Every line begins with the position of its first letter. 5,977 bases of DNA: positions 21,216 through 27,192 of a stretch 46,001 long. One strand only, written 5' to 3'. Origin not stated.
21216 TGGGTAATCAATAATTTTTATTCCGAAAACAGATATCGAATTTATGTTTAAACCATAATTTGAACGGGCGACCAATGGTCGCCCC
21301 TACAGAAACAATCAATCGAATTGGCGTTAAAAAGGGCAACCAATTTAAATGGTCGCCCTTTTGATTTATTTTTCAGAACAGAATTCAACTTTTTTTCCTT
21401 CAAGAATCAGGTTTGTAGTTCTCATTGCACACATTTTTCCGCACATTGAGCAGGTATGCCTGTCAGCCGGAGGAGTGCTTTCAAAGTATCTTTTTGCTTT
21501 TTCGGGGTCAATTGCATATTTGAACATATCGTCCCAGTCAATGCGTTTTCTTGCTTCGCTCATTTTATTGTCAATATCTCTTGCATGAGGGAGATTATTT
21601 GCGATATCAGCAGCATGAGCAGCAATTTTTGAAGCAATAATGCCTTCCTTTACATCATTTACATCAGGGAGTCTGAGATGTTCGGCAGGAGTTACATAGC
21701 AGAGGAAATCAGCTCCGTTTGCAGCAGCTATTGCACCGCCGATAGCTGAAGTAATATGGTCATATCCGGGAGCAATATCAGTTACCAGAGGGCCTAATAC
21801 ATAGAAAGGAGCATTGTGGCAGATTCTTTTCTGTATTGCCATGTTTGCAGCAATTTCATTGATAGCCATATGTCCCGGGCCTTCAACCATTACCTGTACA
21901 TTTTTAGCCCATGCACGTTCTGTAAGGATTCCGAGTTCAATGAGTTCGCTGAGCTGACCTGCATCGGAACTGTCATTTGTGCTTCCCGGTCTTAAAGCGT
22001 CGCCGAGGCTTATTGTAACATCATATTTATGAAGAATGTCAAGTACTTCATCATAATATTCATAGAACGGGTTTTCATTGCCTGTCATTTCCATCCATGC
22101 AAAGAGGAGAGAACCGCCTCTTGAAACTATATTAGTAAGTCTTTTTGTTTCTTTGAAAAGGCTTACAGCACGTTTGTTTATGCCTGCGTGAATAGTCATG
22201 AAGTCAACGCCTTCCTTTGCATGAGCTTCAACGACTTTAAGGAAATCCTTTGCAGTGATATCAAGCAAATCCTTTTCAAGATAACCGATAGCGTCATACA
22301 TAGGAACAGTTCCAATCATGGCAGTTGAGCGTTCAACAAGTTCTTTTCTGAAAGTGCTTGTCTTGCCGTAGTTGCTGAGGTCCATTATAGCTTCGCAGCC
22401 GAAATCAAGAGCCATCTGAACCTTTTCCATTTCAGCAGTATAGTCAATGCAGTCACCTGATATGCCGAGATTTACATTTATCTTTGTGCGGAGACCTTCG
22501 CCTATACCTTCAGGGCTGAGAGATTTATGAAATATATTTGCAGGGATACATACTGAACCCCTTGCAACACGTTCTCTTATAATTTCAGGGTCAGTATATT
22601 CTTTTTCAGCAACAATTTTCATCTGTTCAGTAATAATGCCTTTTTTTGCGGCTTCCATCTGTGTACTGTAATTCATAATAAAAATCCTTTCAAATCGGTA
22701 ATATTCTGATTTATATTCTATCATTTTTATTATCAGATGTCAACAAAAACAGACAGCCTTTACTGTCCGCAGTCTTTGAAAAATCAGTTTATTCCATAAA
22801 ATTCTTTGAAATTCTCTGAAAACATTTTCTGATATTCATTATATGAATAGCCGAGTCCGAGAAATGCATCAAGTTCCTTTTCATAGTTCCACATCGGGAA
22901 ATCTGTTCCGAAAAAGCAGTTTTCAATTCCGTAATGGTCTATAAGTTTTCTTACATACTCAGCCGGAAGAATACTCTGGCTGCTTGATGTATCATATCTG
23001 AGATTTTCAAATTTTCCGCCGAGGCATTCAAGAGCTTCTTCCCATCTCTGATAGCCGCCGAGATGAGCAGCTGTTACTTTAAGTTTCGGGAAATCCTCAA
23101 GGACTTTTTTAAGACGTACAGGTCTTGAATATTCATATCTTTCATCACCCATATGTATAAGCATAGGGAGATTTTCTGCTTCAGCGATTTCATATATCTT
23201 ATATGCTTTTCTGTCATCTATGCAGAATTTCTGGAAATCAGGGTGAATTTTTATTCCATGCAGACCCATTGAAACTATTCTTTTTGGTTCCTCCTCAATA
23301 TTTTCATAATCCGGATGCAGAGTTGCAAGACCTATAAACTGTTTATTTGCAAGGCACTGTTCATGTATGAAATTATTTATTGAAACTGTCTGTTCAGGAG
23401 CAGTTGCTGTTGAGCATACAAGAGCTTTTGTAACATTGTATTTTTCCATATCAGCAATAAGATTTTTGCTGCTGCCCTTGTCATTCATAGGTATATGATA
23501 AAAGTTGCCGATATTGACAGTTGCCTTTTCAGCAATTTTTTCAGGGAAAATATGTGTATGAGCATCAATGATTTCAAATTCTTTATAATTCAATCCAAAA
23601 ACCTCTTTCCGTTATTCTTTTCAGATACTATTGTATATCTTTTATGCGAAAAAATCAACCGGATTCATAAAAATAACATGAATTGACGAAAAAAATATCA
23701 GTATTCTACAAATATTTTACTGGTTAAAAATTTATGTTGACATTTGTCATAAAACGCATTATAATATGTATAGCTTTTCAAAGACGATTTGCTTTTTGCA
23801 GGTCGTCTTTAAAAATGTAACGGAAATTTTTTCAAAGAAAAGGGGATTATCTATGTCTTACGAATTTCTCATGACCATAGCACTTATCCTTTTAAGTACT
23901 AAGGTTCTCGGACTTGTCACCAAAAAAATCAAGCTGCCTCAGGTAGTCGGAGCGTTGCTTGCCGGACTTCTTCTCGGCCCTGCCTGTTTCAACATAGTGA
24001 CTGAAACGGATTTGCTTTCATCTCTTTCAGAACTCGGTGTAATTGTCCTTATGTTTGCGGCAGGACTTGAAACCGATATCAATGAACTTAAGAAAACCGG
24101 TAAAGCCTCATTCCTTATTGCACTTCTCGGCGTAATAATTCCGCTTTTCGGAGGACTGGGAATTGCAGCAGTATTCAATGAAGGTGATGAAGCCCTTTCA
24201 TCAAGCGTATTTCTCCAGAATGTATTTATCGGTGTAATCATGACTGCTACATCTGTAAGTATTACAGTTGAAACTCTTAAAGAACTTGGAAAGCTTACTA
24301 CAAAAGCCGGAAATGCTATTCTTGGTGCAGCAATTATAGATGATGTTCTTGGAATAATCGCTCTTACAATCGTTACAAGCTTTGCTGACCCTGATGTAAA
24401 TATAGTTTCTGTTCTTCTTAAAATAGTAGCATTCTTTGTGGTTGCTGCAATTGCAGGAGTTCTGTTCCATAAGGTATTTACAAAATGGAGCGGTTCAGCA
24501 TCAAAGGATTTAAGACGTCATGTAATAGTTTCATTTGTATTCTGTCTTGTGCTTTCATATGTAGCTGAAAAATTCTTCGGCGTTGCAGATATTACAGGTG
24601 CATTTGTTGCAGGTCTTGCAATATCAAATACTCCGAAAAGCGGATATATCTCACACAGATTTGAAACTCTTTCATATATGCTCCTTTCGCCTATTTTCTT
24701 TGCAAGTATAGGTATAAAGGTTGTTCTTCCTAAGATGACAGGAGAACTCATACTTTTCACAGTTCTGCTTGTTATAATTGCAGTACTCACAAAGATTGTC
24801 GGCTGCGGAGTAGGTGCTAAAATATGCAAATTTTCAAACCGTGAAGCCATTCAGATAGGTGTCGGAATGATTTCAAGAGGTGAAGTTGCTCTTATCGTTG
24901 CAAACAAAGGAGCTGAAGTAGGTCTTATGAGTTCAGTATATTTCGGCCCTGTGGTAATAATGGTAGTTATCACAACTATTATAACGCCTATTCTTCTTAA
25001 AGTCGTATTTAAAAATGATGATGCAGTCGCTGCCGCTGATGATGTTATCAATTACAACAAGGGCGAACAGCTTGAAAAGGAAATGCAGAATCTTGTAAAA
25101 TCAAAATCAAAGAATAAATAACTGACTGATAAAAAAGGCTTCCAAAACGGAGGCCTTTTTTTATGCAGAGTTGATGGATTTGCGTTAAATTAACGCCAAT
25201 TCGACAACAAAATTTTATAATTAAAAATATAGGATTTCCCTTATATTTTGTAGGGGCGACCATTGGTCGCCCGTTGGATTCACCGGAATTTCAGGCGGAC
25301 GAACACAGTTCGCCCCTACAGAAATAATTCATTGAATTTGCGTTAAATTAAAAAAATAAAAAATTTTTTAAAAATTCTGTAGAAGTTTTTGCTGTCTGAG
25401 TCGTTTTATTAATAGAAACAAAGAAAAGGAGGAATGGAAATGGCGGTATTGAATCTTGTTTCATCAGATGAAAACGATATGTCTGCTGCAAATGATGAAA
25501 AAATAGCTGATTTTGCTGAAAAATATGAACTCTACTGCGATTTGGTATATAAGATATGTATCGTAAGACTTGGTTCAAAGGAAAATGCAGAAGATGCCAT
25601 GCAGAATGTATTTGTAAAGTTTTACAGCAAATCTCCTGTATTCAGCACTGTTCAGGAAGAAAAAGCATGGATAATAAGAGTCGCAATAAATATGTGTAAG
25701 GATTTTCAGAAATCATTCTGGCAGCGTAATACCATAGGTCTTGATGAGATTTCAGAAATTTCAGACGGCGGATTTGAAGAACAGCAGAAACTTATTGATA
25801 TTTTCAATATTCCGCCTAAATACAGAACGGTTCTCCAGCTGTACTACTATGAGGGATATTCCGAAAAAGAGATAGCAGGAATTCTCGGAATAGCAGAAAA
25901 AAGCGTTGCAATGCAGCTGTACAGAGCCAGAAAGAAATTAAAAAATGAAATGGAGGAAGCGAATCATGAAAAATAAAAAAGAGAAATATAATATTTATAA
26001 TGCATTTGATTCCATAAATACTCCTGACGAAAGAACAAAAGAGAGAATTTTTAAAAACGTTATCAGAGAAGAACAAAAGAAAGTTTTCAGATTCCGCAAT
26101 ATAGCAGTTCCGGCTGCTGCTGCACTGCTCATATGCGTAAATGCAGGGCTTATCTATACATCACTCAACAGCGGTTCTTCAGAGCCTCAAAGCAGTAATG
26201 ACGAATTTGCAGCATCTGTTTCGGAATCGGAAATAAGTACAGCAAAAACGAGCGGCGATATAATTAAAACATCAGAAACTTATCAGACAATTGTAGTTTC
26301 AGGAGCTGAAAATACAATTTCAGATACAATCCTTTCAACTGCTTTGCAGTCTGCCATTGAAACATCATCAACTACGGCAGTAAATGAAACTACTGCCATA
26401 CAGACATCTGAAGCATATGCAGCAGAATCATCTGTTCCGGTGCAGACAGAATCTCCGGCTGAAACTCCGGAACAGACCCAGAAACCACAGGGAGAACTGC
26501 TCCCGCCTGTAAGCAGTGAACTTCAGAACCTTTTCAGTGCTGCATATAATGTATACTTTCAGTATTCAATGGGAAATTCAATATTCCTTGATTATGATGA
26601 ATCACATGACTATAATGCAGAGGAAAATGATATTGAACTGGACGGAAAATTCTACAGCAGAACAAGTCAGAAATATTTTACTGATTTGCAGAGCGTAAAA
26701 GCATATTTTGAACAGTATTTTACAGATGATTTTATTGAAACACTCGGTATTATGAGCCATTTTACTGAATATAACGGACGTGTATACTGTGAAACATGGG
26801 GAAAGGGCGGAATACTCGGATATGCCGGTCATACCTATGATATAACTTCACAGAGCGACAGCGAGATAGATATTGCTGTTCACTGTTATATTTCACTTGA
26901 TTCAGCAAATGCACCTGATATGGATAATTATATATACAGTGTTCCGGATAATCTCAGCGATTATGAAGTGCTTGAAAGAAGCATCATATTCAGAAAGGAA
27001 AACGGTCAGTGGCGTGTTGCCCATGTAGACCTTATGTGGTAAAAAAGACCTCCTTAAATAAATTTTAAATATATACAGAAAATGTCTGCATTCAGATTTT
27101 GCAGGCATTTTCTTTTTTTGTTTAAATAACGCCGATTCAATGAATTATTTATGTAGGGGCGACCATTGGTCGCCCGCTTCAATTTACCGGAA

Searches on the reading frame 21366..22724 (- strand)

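Call 10: search_protein_families(library=pfam, proteins=[window:21366-22724:-])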
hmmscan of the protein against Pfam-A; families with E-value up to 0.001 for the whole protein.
window:21366-22724:- (452 aa): 1 family
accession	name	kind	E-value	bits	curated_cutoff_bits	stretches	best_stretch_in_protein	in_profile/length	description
PF01964.24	ThiC_Rad_SAM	-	5.4e-194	645.2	25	1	21-437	1-418/420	Radical SAM ThiC family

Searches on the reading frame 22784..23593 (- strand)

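Call 10: search_protein_families(library=pfam, proteins=[window:22784-23593:-])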
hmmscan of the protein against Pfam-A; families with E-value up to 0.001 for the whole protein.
window:22784-23593:- (269 aa): 1 family
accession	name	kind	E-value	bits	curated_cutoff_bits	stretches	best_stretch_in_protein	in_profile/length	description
PF04909.20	Amidohydro_2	-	4.1e-28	99.4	26.4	1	9-268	1-289/289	Amidohydrolase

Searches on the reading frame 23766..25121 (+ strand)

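Call 10: search_protein_families(library=pfam, proteins=[window:23766-25121:+])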
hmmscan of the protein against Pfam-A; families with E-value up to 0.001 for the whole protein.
window:23766-25121:+ (451 aa): 1 family
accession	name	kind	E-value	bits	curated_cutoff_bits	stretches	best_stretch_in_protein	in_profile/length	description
PF00999.27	Na_H_Exchanger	-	9.2e-70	235.8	26.2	1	45-415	4-373/375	Sodium/hydrogen exchanger, transmembrane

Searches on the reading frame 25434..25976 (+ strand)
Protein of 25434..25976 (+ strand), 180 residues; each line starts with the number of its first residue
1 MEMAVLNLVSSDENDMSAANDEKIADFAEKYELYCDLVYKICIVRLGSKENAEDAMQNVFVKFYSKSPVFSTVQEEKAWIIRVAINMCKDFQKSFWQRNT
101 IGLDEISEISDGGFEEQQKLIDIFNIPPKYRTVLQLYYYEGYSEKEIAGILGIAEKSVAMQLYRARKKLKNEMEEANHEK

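Call 10: search_protein_families(library=pfam, proteins=[window:25434-25976:+])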
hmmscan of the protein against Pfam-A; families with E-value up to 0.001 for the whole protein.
window:25434-25976:+ (180 aa): 5 families
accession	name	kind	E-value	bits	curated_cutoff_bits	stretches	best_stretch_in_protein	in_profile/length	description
PF08281.18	Sigma70_r4_2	-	2.4e-15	56.3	25.7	1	127-169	12-54/54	Sigma-70, region 4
PF04542.20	Sigma70_r2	-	3.1e-08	33.7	24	1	31-92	2-65/71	Sigma-70 region 2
PF04545.22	Sigma70_r4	-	3.3e-08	33.4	24.1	1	127-170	6-49/50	Sigma-70, region 4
PF00196.25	GerE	-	9.1e-06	25.6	23.5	1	131-170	8-46/57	Bacterial regulatory proteins, luxR family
PF07638.17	Sigma70_ECF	-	2.5e-05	24.7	21.1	1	120-174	130-184/185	ECF sigma factor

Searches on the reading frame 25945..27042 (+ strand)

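Call 10: search_protein_families(library=pfam, proteins=[window:25945-27042:+])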
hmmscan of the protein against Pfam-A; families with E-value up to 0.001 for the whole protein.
window:25945-27042:+ (365 aa): 1 family
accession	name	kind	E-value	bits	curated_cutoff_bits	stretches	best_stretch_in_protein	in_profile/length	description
PF16800.11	Endopep_inhib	-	1.5e-08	35.2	29.9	1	219-362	26-149/150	IseA DL-endopeptidase inhibitor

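Call 93: search_protein_families(library=ncbifam, proteins=[window:25945-27042:+], max_evalue=0.00001)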
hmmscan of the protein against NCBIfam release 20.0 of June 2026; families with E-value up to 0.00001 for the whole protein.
window:25945-27042:+ (365 aa): 0 families
